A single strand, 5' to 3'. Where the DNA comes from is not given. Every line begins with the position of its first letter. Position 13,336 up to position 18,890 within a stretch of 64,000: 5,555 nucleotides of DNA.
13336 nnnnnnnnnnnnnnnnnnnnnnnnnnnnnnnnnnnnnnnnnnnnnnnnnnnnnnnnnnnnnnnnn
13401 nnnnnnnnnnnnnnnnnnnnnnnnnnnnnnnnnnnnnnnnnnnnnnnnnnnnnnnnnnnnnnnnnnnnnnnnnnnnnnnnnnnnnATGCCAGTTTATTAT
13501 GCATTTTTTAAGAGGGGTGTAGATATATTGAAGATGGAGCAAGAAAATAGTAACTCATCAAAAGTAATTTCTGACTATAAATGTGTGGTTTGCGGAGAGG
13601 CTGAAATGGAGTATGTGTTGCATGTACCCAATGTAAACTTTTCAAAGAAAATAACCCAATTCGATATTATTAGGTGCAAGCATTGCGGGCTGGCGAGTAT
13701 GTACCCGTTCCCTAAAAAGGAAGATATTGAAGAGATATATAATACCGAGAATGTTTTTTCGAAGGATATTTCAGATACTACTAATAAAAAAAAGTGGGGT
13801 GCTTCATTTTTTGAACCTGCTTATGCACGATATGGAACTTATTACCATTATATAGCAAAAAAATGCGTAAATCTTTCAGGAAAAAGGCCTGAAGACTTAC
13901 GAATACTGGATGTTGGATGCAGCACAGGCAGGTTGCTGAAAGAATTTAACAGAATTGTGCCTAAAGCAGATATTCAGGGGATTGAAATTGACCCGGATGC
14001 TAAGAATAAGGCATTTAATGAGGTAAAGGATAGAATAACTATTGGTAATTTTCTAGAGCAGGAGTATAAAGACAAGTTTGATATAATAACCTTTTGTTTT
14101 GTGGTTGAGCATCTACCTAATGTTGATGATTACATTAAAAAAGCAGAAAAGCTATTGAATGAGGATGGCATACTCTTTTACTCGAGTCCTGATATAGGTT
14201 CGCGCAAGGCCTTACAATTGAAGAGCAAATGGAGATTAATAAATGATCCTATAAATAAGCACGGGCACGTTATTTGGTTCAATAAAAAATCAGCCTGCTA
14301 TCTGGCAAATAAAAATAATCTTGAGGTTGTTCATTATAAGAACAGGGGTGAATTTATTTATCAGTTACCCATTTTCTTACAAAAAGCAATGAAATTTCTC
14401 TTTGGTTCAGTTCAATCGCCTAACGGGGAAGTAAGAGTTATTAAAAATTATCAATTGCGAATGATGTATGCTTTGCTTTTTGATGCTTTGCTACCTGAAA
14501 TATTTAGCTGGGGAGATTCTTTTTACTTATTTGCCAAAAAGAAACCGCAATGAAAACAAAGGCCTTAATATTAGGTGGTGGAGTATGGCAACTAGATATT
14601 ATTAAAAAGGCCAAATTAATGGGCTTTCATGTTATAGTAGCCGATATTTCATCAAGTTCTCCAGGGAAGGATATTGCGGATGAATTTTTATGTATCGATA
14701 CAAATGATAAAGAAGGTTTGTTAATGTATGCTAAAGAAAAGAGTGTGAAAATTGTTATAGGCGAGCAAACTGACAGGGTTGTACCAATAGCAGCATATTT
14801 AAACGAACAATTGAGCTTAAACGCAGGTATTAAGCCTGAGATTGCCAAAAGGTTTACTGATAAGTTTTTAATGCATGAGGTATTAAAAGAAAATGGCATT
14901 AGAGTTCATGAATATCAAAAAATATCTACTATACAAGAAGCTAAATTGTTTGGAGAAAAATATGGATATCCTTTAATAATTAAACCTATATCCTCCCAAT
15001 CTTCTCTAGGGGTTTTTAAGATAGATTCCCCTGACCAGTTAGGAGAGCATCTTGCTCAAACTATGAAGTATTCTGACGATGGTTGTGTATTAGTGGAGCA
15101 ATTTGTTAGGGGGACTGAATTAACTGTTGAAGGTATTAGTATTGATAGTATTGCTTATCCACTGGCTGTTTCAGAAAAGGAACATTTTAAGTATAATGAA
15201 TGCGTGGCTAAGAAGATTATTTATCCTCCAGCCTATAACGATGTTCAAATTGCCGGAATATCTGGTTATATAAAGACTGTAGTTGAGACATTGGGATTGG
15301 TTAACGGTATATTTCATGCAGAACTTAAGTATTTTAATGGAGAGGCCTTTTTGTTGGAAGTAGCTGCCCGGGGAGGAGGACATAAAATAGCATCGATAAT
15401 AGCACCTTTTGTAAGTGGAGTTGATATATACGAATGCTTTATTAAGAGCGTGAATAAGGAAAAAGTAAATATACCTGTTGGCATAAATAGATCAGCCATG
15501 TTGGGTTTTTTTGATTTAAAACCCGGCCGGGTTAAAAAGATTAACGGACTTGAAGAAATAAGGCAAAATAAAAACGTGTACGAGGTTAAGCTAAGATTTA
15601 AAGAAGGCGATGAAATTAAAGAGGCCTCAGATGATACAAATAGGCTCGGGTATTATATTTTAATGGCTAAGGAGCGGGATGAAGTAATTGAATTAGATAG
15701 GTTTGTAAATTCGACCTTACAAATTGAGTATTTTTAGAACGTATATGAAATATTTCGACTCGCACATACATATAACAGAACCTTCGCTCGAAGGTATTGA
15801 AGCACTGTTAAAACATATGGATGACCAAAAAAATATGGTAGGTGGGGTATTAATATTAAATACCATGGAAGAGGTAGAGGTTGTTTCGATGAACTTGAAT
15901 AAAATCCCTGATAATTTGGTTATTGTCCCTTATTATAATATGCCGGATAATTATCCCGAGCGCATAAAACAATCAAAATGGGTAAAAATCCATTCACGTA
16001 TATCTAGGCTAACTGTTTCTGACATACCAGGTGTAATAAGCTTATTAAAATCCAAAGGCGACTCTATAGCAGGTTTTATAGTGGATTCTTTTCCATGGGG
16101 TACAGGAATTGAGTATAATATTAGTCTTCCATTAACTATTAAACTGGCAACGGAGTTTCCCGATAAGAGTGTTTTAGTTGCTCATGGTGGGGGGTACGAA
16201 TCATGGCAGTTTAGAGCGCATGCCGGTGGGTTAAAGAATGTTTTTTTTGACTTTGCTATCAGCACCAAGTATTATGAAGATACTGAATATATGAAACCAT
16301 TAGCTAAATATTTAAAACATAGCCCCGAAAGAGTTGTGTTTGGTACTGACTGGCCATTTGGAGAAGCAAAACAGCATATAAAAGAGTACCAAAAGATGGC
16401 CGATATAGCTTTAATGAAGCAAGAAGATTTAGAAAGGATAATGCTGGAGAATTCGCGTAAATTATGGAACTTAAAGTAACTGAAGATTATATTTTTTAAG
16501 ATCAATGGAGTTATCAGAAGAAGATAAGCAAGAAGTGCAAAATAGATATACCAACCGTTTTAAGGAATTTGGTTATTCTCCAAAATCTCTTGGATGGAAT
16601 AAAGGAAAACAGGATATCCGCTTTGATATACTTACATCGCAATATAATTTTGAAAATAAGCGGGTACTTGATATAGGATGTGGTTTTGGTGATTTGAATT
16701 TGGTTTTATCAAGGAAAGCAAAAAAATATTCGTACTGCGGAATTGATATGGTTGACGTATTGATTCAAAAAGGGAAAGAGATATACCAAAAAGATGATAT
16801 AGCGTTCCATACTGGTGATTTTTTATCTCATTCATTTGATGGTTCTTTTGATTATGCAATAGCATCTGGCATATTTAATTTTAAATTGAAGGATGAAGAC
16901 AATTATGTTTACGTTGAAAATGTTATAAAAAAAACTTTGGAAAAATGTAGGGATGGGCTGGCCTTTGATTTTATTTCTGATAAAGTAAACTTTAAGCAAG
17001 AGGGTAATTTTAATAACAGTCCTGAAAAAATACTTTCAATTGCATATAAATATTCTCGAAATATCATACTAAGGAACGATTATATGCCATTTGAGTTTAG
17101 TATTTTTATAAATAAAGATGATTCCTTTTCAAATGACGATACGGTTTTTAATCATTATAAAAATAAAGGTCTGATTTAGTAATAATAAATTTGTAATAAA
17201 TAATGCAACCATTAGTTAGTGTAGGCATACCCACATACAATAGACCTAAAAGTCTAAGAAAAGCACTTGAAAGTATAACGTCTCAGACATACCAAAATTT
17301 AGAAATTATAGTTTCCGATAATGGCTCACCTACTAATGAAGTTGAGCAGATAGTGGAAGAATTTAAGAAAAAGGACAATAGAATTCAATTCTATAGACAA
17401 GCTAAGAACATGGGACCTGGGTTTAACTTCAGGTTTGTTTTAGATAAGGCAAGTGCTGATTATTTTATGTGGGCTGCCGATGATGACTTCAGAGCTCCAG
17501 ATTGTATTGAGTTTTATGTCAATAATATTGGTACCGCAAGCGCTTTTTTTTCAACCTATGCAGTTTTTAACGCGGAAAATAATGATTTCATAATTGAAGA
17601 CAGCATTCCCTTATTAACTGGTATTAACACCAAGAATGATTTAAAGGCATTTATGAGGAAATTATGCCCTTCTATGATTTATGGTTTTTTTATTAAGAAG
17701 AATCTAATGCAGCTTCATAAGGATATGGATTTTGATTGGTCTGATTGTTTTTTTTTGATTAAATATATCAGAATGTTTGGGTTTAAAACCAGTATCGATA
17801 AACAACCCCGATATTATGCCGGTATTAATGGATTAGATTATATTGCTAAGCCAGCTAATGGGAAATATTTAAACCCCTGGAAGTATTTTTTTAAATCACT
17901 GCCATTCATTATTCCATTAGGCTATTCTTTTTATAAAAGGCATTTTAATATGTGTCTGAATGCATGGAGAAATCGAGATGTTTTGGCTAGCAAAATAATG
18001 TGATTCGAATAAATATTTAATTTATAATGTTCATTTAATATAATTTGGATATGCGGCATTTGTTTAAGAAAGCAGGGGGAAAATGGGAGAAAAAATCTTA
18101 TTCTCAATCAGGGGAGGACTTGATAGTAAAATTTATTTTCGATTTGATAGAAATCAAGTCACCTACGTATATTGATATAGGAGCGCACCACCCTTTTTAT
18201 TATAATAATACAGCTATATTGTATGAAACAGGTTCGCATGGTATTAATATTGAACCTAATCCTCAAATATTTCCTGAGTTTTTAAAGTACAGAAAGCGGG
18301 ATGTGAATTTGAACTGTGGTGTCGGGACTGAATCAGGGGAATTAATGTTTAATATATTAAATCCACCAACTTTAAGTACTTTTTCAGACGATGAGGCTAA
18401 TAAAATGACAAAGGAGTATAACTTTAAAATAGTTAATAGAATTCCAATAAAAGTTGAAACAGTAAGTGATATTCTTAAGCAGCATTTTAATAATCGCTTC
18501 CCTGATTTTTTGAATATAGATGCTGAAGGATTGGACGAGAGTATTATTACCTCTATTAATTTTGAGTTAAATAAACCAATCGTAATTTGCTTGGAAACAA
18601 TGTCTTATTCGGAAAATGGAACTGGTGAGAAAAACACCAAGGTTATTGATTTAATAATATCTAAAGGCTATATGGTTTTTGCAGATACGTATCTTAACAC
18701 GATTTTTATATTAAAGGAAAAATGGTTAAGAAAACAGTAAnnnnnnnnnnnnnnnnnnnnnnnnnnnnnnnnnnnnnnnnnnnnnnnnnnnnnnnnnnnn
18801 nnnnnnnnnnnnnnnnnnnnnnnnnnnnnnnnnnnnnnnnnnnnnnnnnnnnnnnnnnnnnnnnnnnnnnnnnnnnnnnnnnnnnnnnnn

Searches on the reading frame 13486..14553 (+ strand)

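Call 41: search_protein_families(library=pfam, proteins=[window:13486-14553:+], max_evalue=0.00001)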
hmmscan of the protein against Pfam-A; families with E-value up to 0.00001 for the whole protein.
window:13486-14553:+ (355 aa): 5 families
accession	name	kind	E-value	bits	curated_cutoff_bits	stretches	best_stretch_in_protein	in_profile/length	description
PF13489.12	Methyltransf_23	-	8.8e-22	78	27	1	121-283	7-163/164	Methyltransferase domain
PF13847.12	Methyltransf_31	-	3.8e-13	49.8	27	1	137-239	4-116/145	Methyltransferase domain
PF08242.18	Methyltransf_12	-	9.2e-12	46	30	1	141-230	1-98/98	Methyltransferase domain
PF08241.18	Methyltransf_11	-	4.5e-11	43.7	21.2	1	141-231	1-94/95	Methyltransferase domain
PF13649.12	Methyltransf_25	-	1.2e-09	39.1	27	1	140-228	1-97/97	Methyltransferase domain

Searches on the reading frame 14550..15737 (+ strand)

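Call 41: search_protein_families(library=pfam, proteins=[window:14550-15737:+], max_evalue=0.00001)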
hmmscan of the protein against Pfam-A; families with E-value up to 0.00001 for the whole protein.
window:14550-15737:+ (395 aa): 5 families
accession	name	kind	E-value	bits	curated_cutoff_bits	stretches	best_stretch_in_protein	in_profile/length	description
PF18603.7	LAL_C2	-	5.4e-13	49.4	29.4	1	323-393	5-76/78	L-amino acid ligase C-terminal domain 2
PF13535.11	ATP-grasp_4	-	4.4e-12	46.3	27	1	139-278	2-156/160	ATP-grasp domain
PF07478.18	Dala_Dala_lig_C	-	8.1e-11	42.3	24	1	113-197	3-92/204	D-ala D-ala ligase C-terminus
PF02222.28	ATP-grasp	-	3e-08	34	27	1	111-274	2-162/179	ATP-grasp domain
PF02655.19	ATP-grasp_3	-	2.2e-06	28.3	23.2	1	103-212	2-95/160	ATP-grasp domain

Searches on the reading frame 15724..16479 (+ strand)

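Call 41: search_protein_families(library=pfam, proteins=[window:15724-16479:+], max_evalue=0.00001)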
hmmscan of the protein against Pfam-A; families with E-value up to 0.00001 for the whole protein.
window:15724-16479:+ (251 aa): 1 family
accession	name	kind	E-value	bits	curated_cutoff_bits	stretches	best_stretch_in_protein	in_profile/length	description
PF04909.20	Amidohydro_2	-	5.2e-15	56.4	26.4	1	135-250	159-289/289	Amidohydrolase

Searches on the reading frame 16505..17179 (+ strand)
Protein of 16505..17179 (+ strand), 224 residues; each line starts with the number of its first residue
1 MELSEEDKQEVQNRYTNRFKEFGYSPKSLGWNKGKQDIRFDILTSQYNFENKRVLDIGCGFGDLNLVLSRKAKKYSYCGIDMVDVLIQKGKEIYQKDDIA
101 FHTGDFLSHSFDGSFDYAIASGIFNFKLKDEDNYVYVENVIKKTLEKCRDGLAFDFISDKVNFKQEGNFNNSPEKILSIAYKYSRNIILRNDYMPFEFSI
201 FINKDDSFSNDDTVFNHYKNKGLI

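Call 42: search_protein_families(library=pfam, proteins=[window:16505-17179:+], max_evalue=0.00001)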
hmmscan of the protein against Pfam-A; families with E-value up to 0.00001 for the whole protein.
window:16505-17179:+ (224 aa): 4 families
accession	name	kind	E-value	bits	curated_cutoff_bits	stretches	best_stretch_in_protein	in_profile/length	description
PF13649.12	Methyltransf_25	-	3.5e-10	40.9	27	1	54-133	1-82/97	Methyltransferase domain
PF13847.12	Methyltransf_31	-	6.9e-10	39.2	27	1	50-127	3-87/145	Methyltransferase domain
PF08241.18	Methyltransf_11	-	1.8e-06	28.9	21.2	1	55-127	1-73/95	Methyltransferase domain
PF13489.12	Methyltransf_23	-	3.6e-06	27.3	27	1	45-120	17-87/164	Methyltransferase domain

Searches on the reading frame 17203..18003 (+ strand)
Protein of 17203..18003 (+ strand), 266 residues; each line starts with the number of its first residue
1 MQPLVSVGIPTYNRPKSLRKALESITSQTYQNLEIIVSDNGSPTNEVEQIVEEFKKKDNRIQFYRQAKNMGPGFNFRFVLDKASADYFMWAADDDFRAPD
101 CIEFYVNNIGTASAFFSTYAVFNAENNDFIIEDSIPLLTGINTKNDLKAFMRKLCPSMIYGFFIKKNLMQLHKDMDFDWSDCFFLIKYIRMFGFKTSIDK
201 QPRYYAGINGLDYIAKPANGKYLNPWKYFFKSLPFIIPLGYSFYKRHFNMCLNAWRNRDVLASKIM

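Call 42: search_protein_families(library=pfam, proteins=[window:17203-18003:+], max_evalue=0.00001)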
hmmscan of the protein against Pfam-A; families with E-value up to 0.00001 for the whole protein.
window:17203-18003:+ (266 aa): 2 families
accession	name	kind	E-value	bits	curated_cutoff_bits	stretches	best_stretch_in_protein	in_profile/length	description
PF00535.33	Glycos_transf_2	-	2e-26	93.4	23.3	1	6-128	1-125/168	Glycosyl transferase family 2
PF13641.12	Glyco_tranf_2_3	-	7.2e-06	26.6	27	0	3-107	2-109/230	Glycosyltransferase like family 2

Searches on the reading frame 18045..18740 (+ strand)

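Call 42: search_protein_families(library=pfam, proteins=[window:18045-18740:+], max_evalue=0.00001)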
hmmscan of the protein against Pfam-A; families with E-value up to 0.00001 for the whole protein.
window:18045-18740:+ (231 aa): 1 family
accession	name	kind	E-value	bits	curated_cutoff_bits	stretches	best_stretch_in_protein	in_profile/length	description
PF05050.19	Methyltransf_21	-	2.3e-17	64.1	22.7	1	44-209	1-171/173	Methyltransferase FkbM domain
